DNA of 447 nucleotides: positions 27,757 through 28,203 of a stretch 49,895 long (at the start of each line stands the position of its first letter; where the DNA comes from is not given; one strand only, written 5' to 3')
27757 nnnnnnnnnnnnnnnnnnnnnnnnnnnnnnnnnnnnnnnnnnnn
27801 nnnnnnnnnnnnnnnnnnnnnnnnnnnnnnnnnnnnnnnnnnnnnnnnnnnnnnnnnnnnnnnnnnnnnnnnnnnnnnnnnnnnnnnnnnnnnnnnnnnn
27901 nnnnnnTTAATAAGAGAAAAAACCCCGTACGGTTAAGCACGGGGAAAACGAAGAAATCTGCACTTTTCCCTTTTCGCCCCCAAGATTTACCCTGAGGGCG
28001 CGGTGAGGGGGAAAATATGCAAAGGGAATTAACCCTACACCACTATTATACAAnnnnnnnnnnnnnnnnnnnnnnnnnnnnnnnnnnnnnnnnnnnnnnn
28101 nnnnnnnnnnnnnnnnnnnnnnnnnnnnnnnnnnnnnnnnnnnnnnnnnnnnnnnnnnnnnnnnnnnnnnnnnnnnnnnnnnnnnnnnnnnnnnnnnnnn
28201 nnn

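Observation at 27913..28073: Small RNA unit (about 120 nt) placed directly upstream of the late/packaging promoter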

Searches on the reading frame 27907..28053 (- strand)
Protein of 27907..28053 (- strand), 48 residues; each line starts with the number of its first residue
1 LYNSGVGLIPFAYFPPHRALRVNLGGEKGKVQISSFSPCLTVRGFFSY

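Call 10: search_protein_families(library=pfam, proteins=[window:27907-28053:-], max_evalue=0.01)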
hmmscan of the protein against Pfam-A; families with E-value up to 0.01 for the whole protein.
window:27907-28053:- (48 aa): 0 families
